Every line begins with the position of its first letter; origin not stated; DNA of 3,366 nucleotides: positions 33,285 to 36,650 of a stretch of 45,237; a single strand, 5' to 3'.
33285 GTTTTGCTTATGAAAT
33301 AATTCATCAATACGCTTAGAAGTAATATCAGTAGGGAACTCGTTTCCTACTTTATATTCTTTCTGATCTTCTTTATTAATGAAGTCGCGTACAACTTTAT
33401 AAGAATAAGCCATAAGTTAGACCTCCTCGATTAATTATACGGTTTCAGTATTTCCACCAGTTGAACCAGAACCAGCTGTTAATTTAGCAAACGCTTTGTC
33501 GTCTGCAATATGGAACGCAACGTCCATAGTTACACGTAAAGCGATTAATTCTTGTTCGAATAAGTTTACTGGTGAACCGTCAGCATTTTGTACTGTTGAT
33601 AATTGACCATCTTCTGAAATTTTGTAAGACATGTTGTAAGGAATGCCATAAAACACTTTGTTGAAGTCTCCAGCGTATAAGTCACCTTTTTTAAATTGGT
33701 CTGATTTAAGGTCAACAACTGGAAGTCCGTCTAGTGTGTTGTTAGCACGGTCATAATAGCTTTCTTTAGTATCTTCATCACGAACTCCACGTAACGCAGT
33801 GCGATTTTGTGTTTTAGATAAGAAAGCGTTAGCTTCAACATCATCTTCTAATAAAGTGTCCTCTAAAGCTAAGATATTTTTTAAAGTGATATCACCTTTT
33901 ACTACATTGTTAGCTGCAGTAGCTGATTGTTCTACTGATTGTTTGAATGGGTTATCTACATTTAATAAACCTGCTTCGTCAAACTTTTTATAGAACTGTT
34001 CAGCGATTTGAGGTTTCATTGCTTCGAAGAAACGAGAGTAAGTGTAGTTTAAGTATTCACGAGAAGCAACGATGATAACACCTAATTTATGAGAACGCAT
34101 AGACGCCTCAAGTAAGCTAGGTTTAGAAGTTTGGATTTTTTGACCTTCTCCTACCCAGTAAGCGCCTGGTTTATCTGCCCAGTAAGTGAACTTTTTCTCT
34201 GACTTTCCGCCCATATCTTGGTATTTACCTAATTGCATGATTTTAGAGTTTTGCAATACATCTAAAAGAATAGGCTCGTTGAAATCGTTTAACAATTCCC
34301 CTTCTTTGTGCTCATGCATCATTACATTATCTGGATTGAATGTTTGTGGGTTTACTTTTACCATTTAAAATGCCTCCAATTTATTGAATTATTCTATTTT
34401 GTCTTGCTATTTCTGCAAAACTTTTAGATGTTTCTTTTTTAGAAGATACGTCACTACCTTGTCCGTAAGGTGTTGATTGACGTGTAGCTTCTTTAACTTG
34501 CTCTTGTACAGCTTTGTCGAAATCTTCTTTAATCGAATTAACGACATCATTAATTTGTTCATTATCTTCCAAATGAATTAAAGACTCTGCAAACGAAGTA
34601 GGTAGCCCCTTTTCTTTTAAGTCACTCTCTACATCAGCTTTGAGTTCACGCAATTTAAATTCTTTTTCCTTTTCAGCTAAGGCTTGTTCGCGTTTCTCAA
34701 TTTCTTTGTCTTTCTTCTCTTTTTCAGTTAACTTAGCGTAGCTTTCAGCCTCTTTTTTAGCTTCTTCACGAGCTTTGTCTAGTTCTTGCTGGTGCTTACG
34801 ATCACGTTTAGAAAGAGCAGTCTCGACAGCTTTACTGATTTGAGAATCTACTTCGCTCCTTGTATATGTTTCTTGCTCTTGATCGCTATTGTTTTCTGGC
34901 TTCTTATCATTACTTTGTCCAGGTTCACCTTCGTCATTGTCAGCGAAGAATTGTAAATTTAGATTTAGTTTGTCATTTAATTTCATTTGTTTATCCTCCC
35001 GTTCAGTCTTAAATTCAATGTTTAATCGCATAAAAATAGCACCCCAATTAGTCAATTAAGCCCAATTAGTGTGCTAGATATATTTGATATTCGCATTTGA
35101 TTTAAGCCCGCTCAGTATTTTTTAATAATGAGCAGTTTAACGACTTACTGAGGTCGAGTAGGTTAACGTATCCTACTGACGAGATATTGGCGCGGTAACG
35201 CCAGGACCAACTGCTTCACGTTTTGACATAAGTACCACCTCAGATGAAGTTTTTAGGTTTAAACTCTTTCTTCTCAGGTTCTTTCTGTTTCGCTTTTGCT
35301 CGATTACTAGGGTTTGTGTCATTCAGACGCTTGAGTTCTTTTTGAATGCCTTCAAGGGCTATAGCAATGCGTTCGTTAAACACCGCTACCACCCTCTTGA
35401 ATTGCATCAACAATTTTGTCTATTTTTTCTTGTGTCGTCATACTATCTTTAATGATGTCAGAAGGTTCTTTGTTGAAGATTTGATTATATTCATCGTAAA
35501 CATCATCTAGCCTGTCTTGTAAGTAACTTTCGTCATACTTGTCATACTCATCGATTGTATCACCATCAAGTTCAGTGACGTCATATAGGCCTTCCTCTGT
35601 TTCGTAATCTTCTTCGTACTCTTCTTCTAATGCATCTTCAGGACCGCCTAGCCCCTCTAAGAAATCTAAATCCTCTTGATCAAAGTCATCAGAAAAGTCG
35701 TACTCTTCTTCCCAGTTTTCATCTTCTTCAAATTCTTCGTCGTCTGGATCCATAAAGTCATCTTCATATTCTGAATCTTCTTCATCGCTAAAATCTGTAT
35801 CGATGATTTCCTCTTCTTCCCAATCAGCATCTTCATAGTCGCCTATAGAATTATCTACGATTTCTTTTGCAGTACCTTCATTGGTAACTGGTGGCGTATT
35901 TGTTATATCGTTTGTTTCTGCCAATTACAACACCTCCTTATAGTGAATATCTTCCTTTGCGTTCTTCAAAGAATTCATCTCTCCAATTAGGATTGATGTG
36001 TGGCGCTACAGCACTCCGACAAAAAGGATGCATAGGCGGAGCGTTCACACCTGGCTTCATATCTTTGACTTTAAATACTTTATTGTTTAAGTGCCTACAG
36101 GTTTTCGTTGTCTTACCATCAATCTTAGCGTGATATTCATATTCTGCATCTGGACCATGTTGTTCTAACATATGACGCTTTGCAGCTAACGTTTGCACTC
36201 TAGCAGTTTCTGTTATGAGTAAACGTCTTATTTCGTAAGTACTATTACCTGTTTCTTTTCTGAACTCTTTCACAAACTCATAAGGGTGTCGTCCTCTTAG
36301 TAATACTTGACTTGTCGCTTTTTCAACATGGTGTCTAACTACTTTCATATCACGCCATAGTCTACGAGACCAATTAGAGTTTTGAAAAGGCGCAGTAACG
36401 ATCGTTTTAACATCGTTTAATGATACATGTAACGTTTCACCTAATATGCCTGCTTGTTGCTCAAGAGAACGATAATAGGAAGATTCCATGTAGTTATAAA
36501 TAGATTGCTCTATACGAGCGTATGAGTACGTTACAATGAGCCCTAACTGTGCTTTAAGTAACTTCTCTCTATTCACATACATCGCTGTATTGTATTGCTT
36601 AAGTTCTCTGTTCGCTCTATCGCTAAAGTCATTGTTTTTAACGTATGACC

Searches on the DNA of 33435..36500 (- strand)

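Call 69: search_dna_similar(query=window:33435-36500:-, collection=phages, mode=near, max_rows=8)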
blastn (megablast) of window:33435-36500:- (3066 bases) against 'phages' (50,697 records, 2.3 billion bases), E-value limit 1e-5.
Records with a match: 12; places in all: 12; records where one place covers at least 80% of the query: 0.
Best place of each record, by identity: 80-90% 1; 60-80% 11.
By first word of the organism name: Staphylococcus 12.
By host as written in the record: Staphylococcus aureus 5; Staphylococcus aureus strain 8325 2; Staphylococcus haemolyticus IME1318 1; Staphylococcus caprae IME1323 1; - 1; Staphylococcus aureus SA55 1; Staphylococcus aureus USA300-BKV 1.
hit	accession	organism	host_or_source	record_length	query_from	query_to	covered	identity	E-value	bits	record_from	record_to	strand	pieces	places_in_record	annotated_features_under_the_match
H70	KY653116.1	Staphylococcus phage IME1318_01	Staphylococcus haemolyticus IME1318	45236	1153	3066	62%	79.1%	0e+0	1266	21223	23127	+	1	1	major capsid protein | capsid and scaffold protein | hypothetical protein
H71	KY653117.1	Staphylococcus phage IME1323_01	Staphylococcus caprae IME1323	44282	1315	3021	56%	80.6%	0e+0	1301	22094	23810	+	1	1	major capsid protein | capsid and scaffold protein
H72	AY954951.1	Staphylococcus phage 69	-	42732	2147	3021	29%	72.4%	4e-62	246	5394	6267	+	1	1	ORF011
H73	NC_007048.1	Staphylococcus phage 69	Staphylococcus aureus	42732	2147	3021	29%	72.4%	4e-62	246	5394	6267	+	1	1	major capsid protein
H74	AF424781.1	Staphylococcus phage phi 11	Staphylococcus aureus strain 8325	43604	2147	3021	29%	72.3%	2e-60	241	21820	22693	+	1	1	head protein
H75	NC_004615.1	Staphylococcus phage phi 11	Staphylococcus aureus strain 8325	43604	2147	3021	29%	72.3%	2e-60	241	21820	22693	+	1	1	head protein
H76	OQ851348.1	Staphylococcus phage MSP1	Staphylococcus aureus SA55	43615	2147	3021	29%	72.3%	2e-60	241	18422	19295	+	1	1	major capsid protein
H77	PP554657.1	Staphylococcus phage mosaic phi11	Staphylococcus aureus USA300-BKV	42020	2147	3021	29%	72.3%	2e-60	241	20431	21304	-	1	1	major head protein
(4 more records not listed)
